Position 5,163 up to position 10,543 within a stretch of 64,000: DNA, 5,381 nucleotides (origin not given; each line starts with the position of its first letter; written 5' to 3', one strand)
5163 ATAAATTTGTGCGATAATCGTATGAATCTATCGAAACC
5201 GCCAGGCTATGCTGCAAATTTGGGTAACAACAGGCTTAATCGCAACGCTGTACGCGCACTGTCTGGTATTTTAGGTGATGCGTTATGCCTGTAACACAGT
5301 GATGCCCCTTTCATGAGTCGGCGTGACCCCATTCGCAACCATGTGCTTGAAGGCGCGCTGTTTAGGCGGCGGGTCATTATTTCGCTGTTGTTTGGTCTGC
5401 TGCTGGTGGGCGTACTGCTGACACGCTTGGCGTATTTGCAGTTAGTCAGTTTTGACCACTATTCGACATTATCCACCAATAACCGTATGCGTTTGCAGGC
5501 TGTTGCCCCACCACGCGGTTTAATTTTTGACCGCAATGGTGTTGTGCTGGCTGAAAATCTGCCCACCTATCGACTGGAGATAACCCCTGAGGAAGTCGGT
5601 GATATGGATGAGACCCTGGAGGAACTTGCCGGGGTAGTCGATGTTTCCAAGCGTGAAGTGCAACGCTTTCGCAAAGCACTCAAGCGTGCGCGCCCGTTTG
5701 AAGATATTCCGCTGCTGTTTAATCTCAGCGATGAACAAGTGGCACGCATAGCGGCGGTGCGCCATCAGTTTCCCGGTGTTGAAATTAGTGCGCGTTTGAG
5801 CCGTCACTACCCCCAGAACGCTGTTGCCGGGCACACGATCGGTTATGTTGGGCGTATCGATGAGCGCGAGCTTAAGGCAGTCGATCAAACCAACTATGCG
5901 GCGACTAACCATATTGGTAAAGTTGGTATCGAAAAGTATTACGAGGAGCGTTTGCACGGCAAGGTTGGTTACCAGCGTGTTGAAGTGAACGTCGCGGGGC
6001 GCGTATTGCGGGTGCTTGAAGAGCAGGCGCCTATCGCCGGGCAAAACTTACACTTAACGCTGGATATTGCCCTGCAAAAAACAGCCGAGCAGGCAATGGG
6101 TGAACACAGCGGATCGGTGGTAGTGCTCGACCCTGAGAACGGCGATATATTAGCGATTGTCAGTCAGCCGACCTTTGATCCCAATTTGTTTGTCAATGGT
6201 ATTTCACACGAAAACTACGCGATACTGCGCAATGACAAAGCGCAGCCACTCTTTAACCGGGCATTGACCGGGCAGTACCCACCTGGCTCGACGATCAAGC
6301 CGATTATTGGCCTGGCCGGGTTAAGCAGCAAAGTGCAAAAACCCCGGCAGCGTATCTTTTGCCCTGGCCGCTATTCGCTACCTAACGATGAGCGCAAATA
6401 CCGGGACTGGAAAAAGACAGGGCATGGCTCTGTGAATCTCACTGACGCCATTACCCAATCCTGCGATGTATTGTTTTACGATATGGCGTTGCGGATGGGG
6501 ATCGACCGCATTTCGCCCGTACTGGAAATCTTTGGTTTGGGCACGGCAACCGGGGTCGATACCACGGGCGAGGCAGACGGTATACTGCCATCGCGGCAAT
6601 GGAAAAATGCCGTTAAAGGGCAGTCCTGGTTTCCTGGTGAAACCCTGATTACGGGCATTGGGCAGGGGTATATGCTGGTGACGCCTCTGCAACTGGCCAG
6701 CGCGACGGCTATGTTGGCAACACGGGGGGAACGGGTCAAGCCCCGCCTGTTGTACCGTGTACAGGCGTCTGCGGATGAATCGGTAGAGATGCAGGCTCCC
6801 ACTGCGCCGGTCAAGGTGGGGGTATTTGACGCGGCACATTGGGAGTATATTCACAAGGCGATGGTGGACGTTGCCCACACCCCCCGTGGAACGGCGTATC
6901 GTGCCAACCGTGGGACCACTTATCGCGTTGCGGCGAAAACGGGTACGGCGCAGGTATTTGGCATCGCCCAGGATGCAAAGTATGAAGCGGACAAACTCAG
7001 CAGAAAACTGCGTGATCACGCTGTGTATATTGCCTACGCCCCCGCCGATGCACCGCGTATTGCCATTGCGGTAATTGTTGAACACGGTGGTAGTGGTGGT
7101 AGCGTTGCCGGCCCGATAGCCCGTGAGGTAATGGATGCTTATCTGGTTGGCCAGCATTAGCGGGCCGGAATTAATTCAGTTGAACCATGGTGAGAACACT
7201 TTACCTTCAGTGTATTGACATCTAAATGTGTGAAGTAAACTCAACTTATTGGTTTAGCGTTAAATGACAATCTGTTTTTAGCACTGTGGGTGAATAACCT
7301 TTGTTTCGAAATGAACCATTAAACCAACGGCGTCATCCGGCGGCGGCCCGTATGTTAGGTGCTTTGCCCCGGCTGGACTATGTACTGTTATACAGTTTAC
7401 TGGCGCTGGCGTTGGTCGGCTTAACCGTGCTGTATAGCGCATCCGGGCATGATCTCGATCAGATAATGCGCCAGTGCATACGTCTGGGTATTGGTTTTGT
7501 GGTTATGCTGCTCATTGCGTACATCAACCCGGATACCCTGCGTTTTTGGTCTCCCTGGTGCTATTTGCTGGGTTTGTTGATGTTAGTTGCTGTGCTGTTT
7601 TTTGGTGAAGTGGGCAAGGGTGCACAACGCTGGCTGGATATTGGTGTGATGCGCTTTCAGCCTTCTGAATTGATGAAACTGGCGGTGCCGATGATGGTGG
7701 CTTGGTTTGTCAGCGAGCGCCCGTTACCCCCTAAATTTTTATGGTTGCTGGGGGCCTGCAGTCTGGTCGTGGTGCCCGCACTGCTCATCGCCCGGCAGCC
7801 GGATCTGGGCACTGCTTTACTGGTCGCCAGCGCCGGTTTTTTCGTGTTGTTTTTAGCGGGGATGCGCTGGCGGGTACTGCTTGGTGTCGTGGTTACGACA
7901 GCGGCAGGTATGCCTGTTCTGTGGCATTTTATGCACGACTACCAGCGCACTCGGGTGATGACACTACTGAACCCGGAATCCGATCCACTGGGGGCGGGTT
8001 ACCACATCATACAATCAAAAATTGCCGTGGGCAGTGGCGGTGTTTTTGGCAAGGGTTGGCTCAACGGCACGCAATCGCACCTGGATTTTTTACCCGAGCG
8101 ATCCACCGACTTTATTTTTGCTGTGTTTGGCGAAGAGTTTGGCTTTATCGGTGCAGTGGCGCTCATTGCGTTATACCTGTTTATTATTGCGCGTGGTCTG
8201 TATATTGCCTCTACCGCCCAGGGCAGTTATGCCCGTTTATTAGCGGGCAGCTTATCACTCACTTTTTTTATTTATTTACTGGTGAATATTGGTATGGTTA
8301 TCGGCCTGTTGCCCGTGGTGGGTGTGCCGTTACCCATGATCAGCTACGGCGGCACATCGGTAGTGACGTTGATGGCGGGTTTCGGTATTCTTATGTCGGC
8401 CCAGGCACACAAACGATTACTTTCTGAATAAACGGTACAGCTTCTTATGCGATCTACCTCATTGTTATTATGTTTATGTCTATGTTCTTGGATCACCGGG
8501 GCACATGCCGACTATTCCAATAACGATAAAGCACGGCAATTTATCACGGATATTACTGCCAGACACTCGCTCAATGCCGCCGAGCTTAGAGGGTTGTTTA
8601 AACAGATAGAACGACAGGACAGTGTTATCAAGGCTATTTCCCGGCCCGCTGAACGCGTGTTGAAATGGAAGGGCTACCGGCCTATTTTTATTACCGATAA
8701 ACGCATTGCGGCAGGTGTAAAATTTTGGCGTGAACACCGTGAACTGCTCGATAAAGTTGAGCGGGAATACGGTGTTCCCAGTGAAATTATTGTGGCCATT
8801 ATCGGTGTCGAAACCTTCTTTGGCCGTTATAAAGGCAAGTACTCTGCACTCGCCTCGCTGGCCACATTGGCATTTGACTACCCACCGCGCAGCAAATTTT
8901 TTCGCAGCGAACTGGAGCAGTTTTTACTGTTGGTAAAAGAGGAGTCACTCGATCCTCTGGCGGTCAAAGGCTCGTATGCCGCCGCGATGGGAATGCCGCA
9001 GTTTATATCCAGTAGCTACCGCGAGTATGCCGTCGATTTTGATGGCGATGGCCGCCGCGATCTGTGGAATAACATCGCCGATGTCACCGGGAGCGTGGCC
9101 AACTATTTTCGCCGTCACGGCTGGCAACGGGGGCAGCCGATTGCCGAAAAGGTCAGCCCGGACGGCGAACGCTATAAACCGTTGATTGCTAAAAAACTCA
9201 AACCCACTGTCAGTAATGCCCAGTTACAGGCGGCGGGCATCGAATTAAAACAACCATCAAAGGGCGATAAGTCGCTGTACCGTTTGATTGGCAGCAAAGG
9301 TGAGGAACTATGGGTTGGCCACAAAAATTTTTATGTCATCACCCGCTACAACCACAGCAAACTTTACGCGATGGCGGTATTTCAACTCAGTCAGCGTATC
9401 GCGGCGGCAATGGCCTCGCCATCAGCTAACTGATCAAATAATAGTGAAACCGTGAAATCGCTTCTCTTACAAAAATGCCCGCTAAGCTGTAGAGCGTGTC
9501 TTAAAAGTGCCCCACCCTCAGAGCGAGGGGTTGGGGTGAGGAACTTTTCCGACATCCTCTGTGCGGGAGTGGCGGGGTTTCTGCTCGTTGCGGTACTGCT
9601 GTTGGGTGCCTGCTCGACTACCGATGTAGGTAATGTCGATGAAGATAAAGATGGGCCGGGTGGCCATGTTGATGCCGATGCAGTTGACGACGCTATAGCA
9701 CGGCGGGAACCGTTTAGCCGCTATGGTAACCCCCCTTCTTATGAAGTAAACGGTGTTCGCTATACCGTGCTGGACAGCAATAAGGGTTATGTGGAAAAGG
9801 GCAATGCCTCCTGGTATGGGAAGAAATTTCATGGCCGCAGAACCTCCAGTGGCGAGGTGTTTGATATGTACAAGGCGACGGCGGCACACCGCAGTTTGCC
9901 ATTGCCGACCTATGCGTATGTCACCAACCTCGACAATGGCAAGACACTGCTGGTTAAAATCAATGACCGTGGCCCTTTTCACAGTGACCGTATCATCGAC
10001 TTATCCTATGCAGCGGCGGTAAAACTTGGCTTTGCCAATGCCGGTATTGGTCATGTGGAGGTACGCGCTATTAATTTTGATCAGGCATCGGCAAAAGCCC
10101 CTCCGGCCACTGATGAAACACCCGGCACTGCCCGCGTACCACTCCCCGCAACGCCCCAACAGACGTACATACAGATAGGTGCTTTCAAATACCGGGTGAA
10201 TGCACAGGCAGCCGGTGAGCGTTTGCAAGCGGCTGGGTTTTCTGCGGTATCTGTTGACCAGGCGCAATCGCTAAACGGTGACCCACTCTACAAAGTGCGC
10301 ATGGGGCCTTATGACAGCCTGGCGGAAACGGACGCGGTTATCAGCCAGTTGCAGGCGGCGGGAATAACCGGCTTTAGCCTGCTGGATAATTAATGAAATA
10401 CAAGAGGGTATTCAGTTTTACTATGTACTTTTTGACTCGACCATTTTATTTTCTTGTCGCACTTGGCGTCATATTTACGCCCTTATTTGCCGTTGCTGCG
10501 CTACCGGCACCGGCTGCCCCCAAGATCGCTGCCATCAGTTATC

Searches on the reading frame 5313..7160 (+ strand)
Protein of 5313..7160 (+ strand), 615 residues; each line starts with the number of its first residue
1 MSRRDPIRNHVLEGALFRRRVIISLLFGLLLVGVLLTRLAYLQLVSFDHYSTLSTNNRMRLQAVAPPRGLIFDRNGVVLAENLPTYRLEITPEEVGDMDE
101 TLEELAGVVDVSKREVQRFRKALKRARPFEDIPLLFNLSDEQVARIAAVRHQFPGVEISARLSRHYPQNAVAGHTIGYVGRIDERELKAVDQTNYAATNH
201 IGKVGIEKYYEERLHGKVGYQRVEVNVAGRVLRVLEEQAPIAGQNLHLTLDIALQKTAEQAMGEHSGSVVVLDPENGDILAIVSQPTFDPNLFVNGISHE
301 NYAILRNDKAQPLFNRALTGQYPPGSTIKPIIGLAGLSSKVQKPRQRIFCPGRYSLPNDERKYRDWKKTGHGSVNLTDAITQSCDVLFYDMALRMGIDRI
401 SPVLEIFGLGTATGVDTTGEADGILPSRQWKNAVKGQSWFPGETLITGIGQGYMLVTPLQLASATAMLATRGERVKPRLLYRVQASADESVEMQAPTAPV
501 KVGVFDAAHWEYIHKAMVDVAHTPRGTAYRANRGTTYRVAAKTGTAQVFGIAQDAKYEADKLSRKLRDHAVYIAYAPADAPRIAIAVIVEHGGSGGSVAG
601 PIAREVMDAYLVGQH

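Call 94: search_protein_families(library=pfam, proteins=[window:5313-7160:+], max_evalue=0.00001)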
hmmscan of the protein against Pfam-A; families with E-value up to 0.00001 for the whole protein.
window:5313-7160:+ (615 aa): 2 families
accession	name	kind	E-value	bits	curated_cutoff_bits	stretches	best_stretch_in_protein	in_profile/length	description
PF00905.27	Transpeptidase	-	6.8e-71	239.4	22.1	1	267-608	1-299/299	Penicillin binding protein transpeptidase domain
PF03717.20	PBP_dimer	-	2e-49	168.9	24.4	1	65-235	3-179/180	Penicillin-binding Protein dimerisation domain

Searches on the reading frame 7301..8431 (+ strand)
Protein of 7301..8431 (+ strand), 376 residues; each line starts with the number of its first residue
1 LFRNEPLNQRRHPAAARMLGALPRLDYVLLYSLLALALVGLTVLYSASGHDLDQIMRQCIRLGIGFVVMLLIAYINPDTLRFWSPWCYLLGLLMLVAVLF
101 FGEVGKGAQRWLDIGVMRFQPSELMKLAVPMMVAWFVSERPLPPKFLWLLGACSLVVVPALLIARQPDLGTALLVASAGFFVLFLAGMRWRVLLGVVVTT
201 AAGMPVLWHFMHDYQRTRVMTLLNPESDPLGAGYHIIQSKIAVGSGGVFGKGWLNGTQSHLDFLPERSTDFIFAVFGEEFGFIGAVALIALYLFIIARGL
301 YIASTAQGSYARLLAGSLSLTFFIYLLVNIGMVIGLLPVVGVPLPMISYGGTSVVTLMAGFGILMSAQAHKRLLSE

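Call 94: search_protein_families(library=pfam, proteins=[window:7301-8431:+], max_evalue=0.00001)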
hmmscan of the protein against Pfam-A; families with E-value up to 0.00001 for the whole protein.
window:7301-8431:+ (376 aa): 1 family
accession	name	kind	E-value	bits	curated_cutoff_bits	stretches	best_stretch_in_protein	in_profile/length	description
PF01098.24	FTSW_RODA_SPOVE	-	3.6e-112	375.3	26.4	1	30-372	5-355/356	Cell cycle protein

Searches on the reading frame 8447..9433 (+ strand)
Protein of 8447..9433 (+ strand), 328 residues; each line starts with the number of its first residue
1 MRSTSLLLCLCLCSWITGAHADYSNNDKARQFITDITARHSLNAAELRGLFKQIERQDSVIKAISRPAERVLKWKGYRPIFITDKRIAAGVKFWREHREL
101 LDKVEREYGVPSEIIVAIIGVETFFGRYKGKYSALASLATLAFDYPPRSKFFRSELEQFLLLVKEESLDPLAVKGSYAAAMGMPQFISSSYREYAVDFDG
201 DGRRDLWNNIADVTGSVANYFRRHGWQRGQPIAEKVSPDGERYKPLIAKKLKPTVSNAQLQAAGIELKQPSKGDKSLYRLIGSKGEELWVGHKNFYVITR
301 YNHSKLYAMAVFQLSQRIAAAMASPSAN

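Call 94: search_protein_families(library=pfam, proteins=[window:8447-9433:+], max_evalue=0.00001)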
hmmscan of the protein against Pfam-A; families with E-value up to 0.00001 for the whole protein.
window:8447-9433:+ (328 aa): 1 family
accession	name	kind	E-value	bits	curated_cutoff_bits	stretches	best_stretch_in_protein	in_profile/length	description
PF13406.11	SLT_2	-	2.2e-101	339.4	24.3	1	27-316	4-292/292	Transglycosylase SLT domain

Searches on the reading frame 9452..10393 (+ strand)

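Call 94: search_protein_families(library=pfam, proteins=[window:9452-10393:+], max_evalue=0.00001)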
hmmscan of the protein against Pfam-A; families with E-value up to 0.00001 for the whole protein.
window:9452-10393:+ (313 aa): 2 families
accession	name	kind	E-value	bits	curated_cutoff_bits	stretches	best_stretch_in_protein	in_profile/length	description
PF03330.24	DPBB_1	-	7.6e-25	87.4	28.8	1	115-203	2-82/83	Lytic transglycolase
PF05036.18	SPOR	-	6.4e-16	58.9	21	1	239-308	6-73/76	SPOR domain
